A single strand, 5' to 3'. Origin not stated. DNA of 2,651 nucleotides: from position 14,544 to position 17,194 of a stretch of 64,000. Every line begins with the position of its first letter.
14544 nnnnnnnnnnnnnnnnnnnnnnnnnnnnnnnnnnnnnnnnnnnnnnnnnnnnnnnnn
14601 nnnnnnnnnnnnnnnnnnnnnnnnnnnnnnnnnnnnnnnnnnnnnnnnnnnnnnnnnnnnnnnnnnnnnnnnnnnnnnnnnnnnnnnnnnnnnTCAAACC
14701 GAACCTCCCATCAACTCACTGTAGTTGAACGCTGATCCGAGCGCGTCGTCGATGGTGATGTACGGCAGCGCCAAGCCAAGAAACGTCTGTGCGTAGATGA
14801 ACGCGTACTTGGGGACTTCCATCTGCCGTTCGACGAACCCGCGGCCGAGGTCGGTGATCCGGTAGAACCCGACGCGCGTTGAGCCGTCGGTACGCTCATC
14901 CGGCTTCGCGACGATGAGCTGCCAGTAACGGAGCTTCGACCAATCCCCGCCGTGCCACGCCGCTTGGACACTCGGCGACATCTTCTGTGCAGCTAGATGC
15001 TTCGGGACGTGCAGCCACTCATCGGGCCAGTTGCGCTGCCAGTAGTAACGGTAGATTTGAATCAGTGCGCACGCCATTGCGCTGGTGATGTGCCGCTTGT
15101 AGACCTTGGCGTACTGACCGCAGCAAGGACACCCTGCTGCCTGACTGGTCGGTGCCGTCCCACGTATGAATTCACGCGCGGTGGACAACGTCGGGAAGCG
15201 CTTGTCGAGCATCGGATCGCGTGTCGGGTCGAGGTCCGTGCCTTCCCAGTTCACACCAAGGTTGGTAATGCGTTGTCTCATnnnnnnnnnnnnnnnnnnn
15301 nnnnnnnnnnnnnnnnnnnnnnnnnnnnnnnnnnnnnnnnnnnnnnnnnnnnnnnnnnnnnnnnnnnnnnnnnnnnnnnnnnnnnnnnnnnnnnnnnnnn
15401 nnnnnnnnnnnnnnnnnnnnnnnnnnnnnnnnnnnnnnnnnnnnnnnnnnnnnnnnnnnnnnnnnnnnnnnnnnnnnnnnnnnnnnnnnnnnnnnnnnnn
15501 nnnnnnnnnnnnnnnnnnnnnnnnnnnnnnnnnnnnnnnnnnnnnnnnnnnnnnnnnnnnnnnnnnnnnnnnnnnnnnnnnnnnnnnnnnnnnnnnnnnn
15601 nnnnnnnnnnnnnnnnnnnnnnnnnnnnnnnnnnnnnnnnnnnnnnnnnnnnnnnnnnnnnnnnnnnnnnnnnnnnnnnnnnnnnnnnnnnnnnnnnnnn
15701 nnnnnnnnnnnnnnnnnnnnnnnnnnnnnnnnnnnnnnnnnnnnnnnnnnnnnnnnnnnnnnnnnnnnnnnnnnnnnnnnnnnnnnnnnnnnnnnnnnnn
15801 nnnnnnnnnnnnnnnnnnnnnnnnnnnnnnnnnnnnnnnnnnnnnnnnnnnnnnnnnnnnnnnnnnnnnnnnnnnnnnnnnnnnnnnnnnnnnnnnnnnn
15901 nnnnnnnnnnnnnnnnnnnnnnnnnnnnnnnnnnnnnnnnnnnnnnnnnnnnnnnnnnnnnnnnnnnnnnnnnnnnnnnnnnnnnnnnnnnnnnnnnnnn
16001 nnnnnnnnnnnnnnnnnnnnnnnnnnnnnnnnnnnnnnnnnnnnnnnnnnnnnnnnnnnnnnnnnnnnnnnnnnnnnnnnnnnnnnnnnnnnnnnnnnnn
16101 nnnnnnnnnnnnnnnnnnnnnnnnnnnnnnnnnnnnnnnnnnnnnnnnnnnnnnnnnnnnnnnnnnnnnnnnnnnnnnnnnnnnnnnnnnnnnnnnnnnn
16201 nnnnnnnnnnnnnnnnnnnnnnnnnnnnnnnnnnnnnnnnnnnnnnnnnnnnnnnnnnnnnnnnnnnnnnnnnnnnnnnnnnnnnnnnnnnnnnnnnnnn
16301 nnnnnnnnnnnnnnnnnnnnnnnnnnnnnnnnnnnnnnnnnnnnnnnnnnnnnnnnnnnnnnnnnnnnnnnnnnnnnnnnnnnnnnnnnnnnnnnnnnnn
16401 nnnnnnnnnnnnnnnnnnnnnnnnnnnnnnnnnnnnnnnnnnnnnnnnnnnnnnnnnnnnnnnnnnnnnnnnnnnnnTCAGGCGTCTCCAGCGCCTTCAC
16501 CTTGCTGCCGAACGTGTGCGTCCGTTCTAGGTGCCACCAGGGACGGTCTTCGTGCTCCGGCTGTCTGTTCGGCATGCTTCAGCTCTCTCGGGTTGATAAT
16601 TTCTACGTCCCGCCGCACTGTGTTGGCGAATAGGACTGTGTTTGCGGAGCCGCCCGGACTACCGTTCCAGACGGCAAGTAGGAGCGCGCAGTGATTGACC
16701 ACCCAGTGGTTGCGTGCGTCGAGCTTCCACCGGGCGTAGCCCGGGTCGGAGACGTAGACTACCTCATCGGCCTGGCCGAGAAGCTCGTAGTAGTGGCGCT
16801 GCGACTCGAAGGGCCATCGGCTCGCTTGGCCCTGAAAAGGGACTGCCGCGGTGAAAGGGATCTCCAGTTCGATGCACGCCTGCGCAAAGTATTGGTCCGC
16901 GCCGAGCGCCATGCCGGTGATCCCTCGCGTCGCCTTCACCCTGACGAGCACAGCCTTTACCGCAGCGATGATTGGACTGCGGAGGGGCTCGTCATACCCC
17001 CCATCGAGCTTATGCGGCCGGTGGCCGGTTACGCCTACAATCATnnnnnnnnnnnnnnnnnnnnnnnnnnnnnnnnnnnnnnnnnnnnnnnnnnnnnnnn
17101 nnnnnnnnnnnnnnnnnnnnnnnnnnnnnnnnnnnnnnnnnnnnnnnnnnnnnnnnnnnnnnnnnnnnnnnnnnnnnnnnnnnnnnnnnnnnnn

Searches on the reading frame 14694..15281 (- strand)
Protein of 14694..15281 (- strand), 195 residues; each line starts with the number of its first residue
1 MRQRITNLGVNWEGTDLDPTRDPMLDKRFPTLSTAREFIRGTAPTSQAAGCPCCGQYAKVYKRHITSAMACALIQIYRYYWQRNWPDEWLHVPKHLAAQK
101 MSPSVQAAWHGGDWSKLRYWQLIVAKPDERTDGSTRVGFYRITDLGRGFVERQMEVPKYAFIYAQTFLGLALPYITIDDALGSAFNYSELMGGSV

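Call 90: search_protein_families(library=phrogs, proteins=[window:14694-15281:-], max_evalue=0.001)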
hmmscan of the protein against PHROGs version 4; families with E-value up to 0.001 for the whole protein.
window:14694-15281:- (195 aa): 1 family
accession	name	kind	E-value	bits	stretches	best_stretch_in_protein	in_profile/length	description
phrog_2693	-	unknown function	1.1e-36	126.9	1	31-193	12-156/158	-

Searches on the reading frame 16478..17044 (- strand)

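Call 90: search_protein_families(library=phrogs, proteins=[window:16478-17044:-], max_evalue=0.001)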
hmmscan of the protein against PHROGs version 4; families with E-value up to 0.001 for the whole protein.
window:16478-17044:- (188 aa): 1 family
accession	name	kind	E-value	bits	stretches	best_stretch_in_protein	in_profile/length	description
phrog_289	-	other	2.8e-07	30.8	1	1-154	23-142/500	GTP-binding domain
